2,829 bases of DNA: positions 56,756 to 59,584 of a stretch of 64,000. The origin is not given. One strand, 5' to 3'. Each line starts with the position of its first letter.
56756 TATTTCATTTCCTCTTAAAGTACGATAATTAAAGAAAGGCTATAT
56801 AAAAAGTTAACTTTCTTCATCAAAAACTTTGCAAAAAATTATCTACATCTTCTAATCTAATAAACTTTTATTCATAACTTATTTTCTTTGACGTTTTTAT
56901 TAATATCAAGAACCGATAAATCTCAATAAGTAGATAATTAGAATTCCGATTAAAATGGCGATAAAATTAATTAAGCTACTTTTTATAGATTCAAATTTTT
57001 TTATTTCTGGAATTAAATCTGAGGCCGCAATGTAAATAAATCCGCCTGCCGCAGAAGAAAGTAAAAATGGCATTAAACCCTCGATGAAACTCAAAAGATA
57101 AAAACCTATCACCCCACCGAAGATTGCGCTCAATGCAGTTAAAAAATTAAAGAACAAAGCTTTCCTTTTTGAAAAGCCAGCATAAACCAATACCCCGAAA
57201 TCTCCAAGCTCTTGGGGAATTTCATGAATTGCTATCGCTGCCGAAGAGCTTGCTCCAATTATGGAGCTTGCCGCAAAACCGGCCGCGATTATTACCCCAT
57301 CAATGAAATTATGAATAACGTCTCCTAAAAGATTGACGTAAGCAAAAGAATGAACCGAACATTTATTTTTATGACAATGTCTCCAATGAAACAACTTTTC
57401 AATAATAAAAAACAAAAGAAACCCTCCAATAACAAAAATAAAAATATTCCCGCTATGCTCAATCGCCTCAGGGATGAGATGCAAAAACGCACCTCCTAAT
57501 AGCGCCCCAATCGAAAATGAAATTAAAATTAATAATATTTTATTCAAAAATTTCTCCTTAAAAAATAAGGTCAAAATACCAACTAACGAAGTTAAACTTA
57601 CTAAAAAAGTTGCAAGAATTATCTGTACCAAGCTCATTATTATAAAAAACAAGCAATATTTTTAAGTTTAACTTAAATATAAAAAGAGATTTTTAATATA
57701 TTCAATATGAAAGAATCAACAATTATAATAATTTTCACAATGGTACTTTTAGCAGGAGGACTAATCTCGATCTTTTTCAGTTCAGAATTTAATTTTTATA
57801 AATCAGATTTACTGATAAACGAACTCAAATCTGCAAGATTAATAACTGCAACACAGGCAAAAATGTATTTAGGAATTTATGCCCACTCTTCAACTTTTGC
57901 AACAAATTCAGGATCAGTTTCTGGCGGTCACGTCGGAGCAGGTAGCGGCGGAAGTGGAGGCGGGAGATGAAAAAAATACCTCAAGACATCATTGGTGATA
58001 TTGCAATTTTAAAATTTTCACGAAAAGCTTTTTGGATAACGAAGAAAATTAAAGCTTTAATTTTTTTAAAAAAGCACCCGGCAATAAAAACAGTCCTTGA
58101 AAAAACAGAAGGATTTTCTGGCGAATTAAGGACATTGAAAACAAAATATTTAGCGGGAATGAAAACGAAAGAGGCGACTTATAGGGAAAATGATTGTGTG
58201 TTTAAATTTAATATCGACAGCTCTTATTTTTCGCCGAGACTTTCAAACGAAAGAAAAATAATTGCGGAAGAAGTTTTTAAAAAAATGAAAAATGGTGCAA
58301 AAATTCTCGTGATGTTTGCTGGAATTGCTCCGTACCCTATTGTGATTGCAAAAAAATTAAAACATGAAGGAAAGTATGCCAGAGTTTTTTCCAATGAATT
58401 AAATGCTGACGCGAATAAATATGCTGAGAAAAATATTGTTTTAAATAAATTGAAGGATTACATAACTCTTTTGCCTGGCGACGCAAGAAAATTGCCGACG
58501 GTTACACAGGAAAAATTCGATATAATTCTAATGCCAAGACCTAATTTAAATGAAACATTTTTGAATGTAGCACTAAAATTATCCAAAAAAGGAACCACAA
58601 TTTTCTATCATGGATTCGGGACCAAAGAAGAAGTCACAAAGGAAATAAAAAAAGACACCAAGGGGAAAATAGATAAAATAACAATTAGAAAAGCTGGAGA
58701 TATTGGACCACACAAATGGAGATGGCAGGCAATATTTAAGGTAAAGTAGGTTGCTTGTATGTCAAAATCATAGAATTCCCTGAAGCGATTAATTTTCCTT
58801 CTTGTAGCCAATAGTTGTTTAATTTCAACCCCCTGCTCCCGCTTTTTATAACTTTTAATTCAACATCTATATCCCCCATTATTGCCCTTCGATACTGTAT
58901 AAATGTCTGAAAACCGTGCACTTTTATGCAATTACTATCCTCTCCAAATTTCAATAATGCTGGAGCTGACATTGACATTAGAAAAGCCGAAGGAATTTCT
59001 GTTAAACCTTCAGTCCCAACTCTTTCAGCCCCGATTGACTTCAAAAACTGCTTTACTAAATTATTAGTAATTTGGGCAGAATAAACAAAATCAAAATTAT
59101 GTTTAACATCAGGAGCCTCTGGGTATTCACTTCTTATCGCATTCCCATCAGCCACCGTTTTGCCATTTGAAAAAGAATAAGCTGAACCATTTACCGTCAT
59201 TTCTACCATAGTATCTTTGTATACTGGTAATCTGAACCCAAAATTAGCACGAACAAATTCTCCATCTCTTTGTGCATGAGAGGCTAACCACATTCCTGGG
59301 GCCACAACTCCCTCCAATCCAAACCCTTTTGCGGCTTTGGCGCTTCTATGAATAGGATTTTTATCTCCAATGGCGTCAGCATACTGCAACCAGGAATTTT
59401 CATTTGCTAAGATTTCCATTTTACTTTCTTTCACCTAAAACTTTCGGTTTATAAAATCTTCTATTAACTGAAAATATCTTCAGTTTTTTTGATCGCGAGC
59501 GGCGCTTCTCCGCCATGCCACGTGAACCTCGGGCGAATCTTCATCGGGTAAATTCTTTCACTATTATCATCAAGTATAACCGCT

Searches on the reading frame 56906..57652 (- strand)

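Call 3: search_protein_families(library=pfam, proteins=[window:56906-57652:-], max_evalue=0.1)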
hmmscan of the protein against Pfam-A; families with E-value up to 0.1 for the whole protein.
window:56906-57652:- (248 aa): 1 family
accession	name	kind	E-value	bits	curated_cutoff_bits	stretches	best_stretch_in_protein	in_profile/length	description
PF02535.28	Zip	-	1.7e-41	142.9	35.1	2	97-243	171-322/323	ZIP Zinc transporter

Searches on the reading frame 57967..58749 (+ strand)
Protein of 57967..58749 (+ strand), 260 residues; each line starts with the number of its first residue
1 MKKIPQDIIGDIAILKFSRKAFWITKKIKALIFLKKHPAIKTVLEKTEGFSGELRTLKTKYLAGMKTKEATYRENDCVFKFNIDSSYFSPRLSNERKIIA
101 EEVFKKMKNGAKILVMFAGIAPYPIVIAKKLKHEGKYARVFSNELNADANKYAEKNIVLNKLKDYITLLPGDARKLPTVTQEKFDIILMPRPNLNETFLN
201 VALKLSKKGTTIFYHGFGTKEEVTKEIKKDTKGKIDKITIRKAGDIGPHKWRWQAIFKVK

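Call 3: search_protein_families(library=pfam, proteins=[window:57967-58749:+], max_evalue=0.1)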
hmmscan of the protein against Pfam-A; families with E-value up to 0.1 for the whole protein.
window:57967-58749:+ (260 aa): 4 families
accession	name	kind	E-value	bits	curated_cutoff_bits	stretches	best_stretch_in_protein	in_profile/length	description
PF02475.24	TRM5-TYW2_MTfase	-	2.6e-28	99.4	28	1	72-226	3-147/164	TRM5/TYW2 methyltransferase domain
PF25133.1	TYW2_N_2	-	1.2e-07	32.2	27.7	1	7-66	22-78/79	TYW2 N-terminal domain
PF13847.12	Methyltransf_31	-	0.0013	18.9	27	1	126-232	20-127/145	Methyltransferase domain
PF02005.22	TRM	-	0.019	14.6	27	1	136-188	73-125/376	N2,N2-dimethylguanosine tRNA methyltransferase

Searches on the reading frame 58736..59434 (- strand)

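Call 3: search_protein_families(library=pfam, proteins=[window:58736-59434:-], max_evalue=0.1)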
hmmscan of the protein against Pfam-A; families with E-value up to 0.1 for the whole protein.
window:58736-59434:- (232 aa): 2 families
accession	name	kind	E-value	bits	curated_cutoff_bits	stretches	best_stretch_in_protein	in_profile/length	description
PF01575.25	MaoC_dehydratas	-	2.2e-06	27.7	27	1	11-55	19-63/123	MaoC like domain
PF13452.11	FAS1_DH_region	-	0.011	16.3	22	1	17-51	21-55/132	FAS1-like, dehydratase domain region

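Call 4: search_protein_families(library=padloc, proteins=[window:58736-59434:-], max_evalue=1)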
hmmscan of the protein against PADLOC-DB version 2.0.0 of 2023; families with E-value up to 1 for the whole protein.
window:58736-59434:- (232 aa): 0 families

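Call 5: search_protein_families(library=ncbifam, proteins=[window:58736-59434:-], max_evalue=0.1)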
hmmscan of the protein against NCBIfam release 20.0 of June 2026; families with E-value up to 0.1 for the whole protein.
window:58736-59434:- (232 aa): 3 families
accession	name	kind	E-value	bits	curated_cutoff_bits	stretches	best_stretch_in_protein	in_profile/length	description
NF040620.1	fused_HadA_HadB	exception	3.6e-06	26.7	350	1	17-49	219-251/329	fused (3R)-hydroxyacyl-ACP dehydratase subunits HadA/HadB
NF010246.0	PRK13693.1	equivalog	0.00032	20.7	203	1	15-49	27-61/142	(3R)-hydroxyacyl-ACP dehydratase subunit HadB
NF040624.1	HadA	equivalog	0.00056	20.2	180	1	17-51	20-54/144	(3R)-hydroxyacyl-ACP dehydratase subunit HadA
